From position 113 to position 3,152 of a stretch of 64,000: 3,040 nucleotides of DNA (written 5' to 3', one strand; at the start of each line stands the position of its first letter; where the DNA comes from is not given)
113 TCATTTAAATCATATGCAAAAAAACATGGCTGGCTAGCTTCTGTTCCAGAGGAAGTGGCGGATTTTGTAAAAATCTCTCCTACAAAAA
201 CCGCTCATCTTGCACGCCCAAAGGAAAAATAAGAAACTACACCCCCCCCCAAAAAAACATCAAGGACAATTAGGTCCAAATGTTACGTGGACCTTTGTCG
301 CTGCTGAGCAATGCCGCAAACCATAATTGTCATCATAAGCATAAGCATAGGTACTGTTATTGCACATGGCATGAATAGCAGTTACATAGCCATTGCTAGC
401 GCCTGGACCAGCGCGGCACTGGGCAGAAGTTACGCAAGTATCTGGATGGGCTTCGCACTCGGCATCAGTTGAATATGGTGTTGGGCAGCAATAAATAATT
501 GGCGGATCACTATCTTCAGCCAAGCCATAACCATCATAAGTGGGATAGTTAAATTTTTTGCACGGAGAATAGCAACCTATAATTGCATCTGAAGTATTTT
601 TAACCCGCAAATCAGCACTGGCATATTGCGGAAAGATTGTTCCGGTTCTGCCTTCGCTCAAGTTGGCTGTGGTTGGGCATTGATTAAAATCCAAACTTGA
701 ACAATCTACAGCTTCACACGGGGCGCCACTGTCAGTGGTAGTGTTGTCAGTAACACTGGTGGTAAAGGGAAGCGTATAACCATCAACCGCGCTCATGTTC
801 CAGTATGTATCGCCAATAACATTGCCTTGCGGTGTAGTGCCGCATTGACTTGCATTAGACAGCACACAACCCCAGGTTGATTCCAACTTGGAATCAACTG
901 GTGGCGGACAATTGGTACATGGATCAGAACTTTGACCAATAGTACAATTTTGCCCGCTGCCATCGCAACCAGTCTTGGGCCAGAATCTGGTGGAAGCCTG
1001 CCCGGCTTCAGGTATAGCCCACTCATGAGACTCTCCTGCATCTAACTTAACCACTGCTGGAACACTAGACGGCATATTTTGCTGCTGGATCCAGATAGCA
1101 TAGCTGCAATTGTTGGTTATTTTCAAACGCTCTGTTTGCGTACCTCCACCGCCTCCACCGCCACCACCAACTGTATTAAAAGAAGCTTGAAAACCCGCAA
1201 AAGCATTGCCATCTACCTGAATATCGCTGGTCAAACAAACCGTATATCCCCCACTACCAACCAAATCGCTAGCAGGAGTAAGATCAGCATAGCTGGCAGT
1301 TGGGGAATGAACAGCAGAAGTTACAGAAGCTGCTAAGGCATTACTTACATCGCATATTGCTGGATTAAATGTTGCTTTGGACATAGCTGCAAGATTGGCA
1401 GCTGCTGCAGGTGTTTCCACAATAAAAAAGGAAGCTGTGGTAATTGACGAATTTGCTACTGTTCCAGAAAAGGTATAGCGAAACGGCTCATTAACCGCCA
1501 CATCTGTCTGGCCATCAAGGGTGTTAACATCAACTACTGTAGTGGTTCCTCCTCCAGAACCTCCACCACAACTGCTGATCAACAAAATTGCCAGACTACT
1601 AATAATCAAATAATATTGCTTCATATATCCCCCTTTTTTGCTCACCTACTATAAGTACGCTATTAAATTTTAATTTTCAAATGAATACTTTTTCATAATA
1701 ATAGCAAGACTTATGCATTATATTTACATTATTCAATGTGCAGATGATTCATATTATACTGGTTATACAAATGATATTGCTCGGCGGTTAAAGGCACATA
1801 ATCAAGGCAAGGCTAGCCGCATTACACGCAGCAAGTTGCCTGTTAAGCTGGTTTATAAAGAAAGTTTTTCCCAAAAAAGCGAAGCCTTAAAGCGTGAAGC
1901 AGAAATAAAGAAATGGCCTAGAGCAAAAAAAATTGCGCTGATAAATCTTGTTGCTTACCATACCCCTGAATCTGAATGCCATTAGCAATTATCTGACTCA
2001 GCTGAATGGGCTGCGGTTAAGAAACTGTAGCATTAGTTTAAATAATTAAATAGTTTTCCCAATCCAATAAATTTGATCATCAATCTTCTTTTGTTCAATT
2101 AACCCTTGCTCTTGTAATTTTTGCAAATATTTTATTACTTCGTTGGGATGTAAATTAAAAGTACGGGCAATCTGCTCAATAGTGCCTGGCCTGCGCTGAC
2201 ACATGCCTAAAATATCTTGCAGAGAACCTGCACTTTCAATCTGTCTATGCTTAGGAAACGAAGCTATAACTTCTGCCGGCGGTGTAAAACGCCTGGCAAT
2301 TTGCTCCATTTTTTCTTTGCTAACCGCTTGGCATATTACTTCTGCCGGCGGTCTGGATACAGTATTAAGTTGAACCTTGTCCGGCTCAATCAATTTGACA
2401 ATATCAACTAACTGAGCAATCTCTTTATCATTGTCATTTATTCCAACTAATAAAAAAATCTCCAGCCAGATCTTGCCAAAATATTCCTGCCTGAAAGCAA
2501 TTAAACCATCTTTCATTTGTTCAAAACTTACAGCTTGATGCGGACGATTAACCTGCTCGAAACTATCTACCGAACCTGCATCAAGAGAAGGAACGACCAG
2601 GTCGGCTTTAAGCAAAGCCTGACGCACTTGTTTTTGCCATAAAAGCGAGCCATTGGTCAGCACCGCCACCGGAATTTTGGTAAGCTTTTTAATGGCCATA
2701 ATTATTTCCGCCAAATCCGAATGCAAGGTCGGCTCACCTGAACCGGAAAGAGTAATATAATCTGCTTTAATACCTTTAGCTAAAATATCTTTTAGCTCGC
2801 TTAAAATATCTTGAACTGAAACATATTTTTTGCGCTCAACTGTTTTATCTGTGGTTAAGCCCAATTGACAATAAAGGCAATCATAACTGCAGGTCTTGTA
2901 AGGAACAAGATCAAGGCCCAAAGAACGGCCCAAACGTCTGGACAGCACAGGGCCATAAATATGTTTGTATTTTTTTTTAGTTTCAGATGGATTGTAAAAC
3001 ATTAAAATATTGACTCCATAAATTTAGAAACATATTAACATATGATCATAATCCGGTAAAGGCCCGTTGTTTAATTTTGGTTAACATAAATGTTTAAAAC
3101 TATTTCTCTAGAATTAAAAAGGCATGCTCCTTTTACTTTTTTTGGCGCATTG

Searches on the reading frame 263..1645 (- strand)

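Call 36: search_protein_families(library=pfam, proteins=[window:263-1645:-], max_evalue=0.001)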
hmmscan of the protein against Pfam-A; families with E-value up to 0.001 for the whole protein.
window:263-1645:- (461 aa): 1 family
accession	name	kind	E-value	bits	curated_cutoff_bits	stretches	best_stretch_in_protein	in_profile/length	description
PF13205.12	Big_5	-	1.8e-05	25.9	23.6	1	36-158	6-105/105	Bacterial Ig-like domain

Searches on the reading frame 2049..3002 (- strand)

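Call 36: search_protein_families(library=pfam, proteins=[window:2049-3002:-], max_evalue=0.001)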
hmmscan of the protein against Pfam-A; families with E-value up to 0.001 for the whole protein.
window:2049-3002:- (318 aa): 5 families
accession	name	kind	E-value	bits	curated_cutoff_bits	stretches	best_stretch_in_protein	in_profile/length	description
PF04055.27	Radical_SAM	-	1.7e-19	71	29.5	1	33-198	2-165/166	Radical SAM superfamily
PF14947.12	HTH_45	-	0.0003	21.2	25.5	1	262-306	9-53/77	Winged helix-turn-helix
PF12840.13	HTH_20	-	0.00039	20.8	27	0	263-304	8-50/51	Helix-turn-helix domain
PF09339.16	HTH_IclR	-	0.00044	20.4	22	1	269-304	15-50/52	IclR helix-turn-helix domain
PF13545.12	HTH_Crp_2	-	0.00068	20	27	0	273-306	23-57/70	Crp-like helix-turn-helix domain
